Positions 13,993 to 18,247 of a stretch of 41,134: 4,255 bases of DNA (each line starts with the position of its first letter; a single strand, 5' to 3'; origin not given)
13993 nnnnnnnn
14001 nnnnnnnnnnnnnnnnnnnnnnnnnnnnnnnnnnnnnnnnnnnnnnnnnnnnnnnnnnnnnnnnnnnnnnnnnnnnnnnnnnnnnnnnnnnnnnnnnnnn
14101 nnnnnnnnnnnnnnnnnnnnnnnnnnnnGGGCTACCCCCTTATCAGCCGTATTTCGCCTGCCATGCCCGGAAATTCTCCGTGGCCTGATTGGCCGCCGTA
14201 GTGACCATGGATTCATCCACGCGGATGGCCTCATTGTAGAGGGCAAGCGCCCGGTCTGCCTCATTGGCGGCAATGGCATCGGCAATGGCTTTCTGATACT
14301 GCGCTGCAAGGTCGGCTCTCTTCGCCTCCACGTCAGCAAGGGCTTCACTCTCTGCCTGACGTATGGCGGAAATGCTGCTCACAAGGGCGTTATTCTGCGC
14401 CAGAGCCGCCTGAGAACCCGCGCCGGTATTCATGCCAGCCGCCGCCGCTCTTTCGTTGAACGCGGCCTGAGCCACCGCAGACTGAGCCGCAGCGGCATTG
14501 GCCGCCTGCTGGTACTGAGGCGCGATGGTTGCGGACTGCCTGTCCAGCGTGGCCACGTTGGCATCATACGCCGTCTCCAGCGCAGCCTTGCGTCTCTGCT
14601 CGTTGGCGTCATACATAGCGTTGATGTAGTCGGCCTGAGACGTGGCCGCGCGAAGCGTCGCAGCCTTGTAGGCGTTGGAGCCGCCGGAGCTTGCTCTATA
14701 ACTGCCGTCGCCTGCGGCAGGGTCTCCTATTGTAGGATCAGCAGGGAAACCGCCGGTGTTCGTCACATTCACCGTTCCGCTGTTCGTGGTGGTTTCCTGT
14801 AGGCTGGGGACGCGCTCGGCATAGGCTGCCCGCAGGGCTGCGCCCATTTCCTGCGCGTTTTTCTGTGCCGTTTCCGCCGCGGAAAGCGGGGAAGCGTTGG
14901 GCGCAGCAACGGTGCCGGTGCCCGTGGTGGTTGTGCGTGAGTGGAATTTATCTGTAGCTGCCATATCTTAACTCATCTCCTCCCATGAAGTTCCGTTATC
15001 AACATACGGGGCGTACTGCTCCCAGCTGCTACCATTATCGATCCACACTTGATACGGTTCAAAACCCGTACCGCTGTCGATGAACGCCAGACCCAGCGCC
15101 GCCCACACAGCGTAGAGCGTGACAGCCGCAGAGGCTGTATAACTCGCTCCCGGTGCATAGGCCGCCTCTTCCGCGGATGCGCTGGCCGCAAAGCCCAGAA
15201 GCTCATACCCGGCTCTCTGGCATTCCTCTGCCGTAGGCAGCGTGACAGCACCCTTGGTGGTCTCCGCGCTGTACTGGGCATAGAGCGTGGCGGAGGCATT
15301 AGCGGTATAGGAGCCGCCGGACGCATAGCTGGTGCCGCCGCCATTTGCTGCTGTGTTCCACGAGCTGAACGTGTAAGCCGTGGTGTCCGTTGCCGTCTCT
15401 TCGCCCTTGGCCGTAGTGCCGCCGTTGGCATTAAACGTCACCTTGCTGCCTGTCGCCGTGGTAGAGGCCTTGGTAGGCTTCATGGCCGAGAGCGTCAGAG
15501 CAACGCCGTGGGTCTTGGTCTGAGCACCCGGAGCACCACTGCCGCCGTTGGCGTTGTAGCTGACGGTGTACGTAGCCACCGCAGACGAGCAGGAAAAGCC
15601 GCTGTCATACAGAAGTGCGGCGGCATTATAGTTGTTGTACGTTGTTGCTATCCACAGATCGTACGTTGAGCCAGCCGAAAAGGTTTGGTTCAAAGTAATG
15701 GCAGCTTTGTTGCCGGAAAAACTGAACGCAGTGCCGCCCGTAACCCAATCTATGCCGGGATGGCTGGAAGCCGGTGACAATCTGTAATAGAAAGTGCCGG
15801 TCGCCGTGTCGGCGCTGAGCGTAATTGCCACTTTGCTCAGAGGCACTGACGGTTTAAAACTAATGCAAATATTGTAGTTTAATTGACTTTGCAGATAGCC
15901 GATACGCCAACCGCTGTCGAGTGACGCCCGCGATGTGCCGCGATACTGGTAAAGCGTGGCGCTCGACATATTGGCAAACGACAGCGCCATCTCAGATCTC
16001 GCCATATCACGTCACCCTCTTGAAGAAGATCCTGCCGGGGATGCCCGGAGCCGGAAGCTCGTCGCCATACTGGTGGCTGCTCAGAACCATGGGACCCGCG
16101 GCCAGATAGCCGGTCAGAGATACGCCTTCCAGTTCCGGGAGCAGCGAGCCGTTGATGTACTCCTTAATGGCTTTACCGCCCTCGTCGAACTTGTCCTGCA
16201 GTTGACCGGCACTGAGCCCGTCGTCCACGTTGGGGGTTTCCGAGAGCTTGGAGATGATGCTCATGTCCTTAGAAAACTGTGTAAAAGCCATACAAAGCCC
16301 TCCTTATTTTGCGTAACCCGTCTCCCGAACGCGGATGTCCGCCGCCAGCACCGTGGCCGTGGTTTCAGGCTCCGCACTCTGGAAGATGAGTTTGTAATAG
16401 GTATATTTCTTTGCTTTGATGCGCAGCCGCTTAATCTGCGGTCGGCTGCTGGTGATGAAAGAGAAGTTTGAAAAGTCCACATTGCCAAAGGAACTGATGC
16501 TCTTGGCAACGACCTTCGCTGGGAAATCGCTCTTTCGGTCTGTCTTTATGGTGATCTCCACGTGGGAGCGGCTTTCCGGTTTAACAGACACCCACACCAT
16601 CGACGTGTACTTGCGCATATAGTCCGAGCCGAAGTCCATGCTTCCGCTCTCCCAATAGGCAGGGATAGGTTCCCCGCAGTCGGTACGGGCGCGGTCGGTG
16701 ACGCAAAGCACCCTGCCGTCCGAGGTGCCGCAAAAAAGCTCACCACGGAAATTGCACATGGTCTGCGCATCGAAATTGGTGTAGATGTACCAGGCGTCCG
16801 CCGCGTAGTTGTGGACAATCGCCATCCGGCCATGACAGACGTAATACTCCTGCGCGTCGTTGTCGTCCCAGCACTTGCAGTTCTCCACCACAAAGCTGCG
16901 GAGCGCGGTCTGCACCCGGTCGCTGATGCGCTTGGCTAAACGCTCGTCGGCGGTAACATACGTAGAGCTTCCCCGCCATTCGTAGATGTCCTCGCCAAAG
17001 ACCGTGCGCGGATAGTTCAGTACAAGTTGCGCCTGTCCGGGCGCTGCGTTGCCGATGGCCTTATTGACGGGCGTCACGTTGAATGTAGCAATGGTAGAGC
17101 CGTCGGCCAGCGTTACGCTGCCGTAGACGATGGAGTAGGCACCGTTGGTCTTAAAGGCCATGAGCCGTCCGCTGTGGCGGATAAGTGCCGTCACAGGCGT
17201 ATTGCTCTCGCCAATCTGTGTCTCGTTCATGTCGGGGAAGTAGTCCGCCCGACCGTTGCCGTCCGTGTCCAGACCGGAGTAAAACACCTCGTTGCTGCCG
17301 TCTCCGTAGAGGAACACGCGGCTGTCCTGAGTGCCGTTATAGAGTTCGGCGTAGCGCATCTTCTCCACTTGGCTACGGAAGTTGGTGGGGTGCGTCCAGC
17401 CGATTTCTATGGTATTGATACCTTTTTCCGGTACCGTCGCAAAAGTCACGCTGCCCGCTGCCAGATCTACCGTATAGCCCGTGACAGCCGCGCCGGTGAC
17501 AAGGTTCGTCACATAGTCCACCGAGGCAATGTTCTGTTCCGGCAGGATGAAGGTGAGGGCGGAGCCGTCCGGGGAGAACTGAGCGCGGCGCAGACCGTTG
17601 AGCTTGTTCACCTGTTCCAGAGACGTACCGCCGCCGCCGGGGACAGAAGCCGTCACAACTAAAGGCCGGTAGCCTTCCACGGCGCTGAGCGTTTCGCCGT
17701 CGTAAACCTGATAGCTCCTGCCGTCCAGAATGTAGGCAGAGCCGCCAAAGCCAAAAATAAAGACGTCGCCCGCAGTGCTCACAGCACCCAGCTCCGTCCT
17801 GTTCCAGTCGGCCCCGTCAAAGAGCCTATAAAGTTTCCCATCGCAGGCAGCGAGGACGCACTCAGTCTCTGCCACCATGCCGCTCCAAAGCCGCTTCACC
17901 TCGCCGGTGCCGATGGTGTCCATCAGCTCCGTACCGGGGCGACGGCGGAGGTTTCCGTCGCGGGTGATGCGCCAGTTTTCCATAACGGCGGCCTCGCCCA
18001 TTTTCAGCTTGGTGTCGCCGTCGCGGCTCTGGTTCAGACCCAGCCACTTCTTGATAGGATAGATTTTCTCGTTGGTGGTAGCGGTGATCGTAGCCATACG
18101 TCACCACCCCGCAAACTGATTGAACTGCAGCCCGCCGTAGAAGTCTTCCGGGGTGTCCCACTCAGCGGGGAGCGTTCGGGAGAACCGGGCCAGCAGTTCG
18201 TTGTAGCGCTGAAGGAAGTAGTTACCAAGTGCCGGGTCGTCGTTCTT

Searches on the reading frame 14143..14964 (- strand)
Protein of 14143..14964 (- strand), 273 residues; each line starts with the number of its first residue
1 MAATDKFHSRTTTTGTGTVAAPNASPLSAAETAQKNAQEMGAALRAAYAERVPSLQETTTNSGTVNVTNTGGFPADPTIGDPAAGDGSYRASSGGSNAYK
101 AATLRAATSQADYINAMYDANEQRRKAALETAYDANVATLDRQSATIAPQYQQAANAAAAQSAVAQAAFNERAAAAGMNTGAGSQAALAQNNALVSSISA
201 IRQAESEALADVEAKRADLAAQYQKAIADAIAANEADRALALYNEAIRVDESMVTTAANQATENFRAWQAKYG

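Call 7: search_protein_families(library=pfam, proteins=[window:14143-14964:-], max_evalue=0.01)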
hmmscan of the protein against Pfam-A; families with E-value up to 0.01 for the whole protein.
window:14143-14964:- (273 aa): 1 family
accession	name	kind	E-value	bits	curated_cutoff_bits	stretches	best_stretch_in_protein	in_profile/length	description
PF09762.14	CCDC93_CC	-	0.0055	16.2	30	1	115-260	58-200/429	CCDC93 coiled-coil domain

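Call 8: search_protein_families(library=phrogs, proteins=[window:14143-14964:-], max_evalue=0.001)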
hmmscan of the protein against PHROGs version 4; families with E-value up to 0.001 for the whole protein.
window:14143-14964:- (273 aa): 0 families

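Call 42: search_protein_families(library=ncbifam, proteins=[window:14143-14964:-], max_evalue=0.01)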
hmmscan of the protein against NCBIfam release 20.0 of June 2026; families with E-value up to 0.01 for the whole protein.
window:14143-14964:- (273 aa): 0 families

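Call 118: search_solved_structures(query=window:14143-14964:-, max_evalue=1)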
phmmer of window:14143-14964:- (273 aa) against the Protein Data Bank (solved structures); distinct sequences matched with E-value up to 1: 0.

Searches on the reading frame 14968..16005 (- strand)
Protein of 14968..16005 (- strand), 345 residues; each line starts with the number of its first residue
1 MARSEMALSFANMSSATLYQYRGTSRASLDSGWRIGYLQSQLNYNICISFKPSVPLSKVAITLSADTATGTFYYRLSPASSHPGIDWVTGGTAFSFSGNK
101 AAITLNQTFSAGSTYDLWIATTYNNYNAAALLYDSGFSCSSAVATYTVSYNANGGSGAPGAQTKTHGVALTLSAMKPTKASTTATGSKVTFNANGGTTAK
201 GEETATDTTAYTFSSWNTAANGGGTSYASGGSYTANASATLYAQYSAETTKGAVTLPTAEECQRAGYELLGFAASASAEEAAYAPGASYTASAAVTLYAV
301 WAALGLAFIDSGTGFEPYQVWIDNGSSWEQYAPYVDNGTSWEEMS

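Call 7: search_protein_families(library=pfam, proteins=[window:14968-16005:-], max_evalue=0.01)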
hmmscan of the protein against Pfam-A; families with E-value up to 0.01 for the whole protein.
window:14968-16005:- (345 aa): 1 family
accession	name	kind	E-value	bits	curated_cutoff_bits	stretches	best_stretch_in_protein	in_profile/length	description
PF09479.16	Flg_new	-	3.7e-13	49.8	27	2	188-244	2-65/65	Listeria-Bacteroides repeat domain (List_Bact_rpt)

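Call 8: search_protein_families(library=phrogs, proteins=[window:14968-16005:-], max_evalue=0.001)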
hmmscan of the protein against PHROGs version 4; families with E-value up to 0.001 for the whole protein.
window:14968-16005:- (345 aa): 0 families

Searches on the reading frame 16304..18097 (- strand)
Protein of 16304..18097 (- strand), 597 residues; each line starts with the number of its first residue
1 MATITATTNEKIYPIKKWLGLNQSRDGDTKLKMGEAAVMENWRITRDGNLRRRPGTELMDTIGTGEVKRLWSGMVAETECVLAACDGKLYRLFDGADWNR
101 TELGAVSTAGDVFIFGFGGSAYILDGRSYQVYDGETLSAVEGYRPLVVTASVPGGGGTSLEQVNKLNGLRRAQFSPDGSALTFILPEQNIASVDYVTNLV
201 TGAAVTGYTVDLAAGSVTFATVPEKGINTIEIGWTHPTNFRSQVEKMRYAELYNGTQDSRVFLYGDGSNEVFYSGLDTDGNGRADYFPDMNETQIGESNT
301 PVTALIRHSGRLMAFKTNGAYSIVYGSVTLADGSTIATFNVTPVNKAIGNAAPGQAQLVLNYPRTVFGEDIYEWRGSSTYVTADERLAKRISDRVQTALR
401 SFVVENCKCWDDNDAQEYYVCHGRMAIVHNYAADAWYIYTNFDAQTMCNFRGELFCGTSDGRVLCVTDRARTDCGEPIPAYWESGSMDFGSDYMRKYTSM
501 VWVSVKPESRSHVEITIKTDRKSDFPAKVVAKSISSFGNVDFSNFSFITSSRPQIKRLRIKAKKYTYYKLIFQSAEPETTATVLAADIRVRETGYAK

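Call 7: search_protein_families(library=pfam, proteins=[window:16304-18097:-], max_evalue=0.01)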
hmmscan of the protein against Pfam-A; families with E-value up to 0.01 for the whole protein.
window:16304-18097:- (597 aa): 0 families

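Call 8: search_protein_families(library=phrogs, proteins=[window:16304-18097:-], max_evalue=0.001)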
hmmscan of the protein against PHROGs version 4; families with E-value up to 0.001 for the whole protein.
window:16304-18097:- (597 aa): 2 families
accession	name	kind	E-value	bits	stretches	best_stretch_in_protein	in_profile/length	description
phrog_3287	-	head and packaging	4.7e-21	76.2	1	15-539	8-482/524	virion structural protein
phrog_5107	-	lysis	1.5e-16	60.9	1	385-532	305-464/533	amidase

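Call 42: search_protein_families(library=ncbifam, proteins=[window:16304-18097:-], max_evalue=0.01)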
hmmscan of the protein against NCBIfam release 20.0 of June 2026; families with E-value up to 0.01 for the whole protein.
window:16304-18097:- (597 aa): 0 families

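Call 76: search_dna_similar(query=window:16304-18097:-, collection=phages, mode=protein, max_evalue=0.001, max_rows=15)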
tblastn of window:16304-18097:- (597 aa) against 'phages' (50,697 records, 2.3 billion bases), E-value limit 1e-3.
Records with a match: 17; places in all: 17; records where one place covers at least 80% of the query: 14.
Best place of each record, by identity: <60% 17.
By first word of the organism name: Bacillus 14; Bacteriophage 3.
By host as written in the record: Bacillus megaterium 6; Bacillus megaterium Km 5; - 3; Bacillus megaterium strain Km Sp- 2; Bacillus sp. (in: Bacteria) 1.
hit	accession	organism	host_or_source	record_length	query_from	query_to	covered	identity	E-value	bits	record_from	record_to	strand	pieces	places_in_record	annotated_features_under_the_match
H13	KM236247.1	Bacillus phage Pascal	Bacillus megaterium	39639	1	597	100%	29.7%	5e-61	225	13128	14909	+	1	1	hypothetical protein | tail spike protein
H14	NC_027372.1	Bacillus phage Pascal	Bacillus megaterium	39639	1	597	100%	29.7%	5e-61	225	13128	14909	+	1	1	virion structural protein | tail spike protein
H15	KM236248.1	Bacillus phage Pookie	Bacillus megaterium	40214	15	597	98%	28.4%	6e-53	201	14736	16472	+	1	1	hypothetical protein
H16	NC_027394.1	Bacillus phage Pookie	Bacillus megaterium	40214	15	597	98%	28.4%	6e-53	201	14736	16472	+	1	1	virion structural protein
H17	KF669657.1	Bacillus phage poppyseed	Bacillus megaterium Km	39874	15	597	98%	28.4%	7e-53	201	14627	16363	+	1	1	hypothetical protein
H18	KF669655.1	Bacillus phage Page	Bacillus megaterium Km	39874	15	597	98%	28.4%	7e-53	201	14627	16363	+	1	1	hypothetical protein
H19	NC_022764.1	Bacillus phage Page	Bacillus megaterium Km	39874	15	597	98%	28.4%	7e-53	201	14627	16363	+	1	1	virion structural protein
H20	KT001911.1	Bacillus phage Pavlov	Bacillus megaterium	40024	15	597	98%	28.4%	7e-53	201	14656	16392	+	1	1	hypothetical protein | terminator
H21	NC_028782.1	Bacillus phage Pavlov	Bacillus megaterium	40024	15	597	98%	28.4%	7e-53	201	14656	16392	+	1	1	virion structural protein | terminator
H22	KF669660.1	Bacillus phage Pony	Bacillus megaterium Km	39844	15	597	98%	28.2%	1e-52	201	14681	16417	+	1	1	hypothetical protein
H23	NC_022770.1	Bacillus phage Pony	Bacillus megaterium Km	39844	15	597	98%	28.2%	1e-52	201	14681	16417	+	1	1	virion structural protein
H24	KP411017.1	Bacillus phage Palmer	Bacillus megaterium strain Km Sp-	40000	15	597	98%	27.9%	7e-51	195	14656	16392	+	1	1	hypothetical protein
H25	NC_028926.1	Bacillus phage Palmer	Bacillus megaterium strain Km Sp-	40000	15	597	98%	27.9%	7e-51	195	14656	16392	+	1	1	virion structural protein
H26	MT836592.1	Bacteriophage sp.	human fecal samples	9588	58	565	85%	25.6%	5e-22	107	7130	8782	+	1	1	record has no annotation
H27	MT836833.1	Bacteriophage sp.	human fecal samples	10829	117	576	77%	21.6%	2e-6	57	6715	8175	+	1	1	record has no annotation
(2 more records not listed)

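Call 78: get_annotated_region(hit=H19, flank=12000)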
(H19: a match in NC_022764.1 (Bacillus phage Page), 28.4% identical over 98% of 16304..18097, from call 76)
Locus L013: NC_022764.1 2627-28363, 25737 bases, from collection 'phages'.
description: Bacillus phage Page, complete genome.
organism: Bacillus phage Page (NCBI taxid 1406786)
taxonomy: Viruses; Duplodnaviria; Heunggongvirae; Uroviricota; Caudoviricetes; Pagevirus; Pagevirus page
host: Bacillus megaterium Km; source: -; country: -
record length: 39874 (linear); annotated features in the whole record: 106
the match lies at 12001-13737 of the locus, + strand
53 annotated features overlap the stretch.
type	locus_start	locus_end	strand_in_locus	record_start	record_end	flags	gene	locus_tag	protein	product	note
CDS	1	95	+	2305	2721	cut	-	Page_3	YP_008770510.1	hypothetical protein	-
regulatory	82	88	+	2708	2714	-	-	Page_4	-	ribosome_binding_site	-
CDS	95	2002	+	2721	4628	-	-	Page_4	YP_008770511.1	portal protein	podovirus-type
regulatory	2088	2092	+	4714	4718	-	-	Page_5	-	ribosome_binding_site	-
CDS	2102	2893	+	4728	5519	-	-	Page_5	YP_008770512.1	hypothetical protein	-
regulatory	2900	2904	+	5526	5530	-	-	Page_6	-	ribosome_binding_site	-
CDS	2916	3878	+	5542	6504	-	-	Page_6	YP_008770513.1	major head protein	-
regulatory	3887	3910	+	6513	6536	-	-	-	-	terminator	-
regulatory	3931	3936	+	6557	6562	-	-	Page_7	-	ribosome_binding_site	-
CDS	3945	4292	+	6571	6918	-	-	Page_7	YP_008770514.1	hypothetical protein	-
regulatory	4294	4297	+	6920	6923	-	-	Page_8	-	ribosome_binding_site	-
CDS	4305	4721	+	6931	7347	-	-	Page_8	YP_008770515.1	hypothetical protein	-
regulatory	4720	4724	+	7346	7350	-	-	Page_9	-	ribosome_binding_site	-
CDS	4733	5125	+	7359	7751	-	-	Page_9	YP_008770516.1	hypothetical protein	-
regulatory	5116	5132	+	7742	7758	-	-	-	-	terminator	-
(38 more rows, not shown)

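Call 117: search_solved_structures(query=window:16304-18097:-, max_evalue=1)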
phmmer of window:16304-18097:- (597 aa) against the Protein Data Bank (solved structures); distinct sequences matched with E-value up to 1: 0.
